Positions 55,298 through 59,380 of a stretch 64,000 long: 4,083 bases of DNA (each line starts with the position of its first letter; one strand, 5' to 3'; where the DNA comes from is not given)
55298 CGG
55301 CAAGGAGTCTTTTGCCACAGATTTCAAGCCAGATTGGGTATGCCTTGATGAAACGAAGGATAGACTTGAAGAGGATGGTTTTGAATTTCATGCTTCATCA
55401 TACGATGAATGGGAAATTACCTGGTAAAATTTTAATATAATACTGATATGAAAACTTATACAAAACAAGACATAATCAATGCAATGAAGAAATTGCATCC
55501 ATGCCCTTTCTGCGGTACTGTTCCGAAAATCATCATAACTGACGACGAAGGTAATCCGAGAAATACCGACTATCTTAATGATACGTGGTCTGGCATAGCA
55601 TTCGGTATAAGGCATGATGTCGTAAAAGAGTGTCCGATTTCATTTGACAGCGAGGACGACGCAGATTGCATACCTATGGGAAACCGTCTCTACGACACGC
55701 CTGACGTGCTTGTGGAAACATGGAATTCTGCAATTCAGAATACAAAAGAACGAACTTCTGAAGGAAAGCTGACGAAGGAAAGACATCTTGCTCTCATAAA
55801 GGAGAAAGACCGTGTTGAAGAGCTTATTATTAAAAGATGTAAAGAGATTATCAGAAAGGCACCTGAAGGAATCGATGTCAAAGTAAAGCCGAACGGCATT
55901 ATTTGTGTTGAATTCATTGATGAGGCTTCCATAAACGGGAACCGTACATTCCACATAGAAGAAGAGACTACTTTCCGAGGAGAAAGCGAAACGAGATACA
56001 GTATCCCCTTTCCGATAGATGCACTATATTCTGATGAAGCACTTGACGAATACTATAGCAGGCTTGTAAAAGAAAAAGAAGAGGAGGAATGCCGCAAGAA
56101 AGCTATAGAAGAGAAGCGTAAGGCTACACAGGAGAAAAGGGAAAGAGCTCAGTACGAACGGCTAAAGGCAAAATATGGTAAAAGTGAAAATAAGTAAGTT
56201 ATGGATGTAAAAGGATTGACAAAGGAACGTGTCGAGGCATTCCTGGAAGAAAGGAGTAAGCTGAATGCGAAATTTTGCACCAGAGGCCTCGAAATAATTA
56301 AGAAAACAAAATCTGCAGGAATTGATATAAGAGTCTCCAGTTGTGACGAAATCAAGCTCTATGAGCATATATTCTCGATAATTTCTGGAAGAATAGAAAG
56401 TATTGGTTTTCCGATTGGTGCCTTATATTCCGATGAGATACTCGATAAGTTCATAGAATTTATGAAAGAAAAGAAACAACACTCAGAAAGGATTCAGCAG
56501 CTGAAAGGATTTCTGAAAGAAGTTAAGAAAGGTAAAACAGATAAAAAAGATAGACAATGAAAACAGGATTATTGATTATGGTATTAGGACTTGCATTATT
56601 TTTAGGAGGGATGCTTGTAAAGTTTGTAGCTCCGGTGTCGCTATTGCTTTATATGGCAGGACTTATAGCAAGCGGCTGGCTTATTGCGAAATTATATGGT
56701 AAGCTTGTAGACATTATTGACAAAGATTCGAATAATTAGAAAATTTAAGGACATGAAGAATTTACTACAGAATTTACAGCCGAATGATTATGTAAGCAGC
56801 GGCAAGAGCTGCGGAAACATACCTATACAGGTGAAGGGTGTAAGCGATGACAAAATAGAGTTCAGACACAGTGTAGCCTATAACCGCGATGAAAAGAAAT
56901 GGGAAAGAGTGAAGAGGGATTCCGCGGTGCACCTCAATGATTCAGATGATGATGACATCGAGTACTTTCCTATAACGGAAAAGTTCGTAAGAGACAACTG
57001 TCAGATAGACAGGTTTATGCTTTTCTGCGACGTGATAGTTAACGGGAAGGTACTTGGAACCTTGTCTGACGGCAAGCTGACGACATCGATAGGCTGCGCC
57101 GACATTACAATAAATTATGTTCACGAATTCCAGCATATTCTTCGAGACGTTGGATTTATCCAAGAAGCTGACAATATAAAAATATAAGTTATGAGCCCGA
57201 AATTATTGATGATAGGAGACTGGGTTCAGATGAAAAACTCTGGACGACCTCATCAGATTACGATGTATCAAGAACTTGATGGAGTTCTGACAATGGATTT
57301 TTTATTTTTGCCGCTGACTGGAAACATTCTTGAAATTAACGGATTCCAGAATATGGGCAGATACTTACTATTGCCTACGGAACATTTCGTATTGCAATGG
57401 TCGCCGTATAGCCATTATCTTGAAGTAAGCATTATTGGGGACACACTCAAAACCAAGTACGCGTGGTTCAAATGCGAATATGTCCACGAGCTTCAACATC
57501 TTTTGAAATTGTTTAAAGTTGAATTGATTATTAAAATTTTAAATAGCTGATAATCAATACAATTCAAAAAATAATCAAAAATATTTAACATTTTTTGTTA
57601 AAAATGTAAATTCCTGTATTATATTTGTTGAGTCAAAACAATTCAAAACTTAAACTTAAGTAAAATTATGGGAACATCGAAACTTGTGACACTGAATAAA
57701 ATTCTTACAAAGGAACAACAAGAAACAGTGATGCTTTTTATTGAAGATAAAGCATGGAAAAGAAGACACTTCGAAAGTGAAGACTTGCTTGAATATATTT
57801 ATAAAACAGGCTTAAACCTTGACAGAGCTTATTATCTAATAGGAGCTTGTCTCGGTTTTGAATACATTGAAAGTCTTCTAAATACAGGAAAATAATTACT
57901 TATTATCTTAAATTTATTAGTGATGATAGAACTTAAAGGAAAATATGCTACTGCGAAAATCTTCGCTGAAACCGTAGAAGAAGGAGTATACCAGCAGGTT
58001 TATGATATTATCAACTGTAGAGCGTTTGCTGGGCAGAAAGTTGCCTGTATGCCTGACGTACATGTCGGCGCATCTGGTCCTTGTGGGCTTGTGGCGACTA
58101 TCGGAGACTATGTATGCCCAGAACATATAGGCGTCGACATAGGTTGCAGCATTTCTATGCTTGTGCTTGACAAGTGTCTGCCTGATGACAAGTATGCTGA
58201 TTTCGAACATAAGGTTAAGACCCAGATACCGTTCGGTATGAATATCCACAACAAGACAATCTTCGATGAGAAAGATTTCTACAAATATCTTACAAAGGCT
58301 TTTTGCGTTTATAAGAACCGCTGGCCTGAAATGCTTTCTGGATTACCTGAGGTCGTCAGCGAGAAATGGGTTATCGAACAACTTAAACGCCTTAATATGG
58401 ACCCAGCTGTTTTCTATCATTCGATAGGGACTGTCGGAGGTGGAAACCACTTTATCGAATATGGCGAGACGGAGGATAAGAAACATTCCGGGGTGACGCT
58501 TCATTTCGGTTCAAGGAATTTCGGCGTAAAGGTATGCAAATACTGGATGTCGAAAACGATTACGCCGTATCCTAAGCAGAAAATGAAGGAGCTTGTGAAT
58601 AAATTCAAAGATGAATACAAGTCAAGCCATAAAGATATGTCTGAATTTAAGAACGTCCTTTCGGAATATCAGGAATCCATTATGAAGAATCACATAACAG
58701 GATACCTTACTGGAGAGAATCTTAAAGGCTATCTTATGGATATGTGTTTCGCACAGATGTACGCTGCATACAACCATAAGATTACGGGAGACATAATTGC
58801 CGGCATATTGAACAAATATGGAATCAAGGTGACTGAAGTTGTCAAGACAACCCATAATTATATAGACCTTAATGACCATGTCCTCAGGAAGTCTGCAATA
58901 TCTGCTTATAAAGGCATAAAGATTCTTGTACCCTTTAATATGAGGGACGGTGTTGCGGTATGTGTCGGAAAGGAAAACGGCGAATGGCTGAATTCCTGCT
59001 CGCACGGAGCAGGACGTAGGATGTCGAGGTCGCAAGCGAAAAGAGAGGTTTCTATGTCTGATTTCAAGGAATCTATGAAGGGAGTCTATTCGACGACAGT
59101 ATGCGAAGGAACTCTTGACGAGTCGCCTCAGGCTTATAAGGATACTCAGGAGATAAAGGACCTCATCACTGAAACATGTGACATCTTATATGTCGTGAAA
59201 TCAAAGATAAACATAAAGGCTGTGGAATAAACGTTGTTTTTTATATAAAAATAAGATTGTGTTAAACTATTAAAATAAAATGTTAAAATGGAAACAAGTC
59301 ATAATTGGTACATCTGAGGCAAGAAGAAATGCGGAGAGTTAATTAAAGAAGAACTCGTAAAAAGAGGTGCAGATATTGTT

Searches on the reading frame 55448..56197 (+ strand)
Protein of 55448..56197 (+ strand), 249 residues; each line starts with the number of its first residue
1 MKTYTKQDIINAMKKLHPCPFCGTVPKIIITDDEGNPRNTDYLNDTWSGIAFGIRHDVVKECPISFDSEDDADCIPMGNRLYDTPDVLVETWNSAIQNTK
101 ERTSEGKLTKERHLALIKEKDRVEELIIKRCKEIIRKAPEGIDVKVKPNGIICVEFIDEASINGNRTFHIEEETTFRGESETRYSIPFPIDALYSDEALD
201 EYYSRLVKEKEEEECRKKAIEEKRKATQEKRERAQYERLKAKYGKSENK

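Call 72: search_protein_families(library=pfam, proteins=[window:55448-56197:+], max_evalue=0.05)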
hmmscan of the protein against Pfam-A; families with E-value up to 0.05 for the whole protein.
window:55448-56197:+ (249 aa): 1 family
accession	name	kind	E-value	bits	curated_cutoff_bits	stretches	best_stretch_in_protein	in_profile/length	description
PF14354.12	Lar_restr_allev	-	0.043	14.5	28.6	1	15-31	2-18/58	Restriction alleviation protein Lar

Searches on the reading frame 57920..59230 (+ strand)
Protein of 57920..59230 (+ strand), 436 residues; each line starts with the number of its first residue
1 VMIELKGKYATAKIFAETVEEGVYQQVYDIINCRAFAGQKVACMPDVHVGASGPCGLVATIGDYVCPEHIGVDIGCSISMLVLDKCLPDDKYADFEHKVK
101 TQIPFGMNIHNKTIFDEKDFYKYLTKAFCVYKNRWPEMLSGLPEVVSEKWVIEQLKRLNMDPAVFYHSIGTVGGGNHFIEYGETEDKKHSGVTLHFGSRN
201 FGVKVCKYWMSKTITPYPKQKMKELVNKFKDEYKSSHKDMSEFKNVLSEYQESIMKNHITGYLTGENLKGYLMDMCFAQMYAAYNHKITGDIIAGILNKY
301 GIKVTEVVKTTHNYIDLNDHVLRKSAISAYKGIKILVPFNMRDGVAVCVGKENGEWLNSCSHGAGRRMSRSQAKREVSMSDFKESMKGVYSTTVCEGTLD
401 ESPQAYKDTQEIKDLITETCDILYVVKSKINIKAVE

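Call 10: search_protein_families(library=pfam, proteins=[window:57920-59230:+], max_evalue=0.01)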
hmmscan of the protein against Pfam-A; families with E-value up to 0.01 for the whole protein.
window:57920-59230:+ (436 aa): 2 families
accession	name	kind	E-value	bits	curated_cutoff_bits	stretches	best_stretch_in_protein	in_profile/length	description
PF01139.22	RtcB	-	1.7e-52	179.5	27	1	36-417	10-407/426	tRNA-splicing ligase RtcB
PF23116.1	HHD_RTEL1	-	0.003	18.3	27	0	220-258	7-45/102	RTEL1, HHD domain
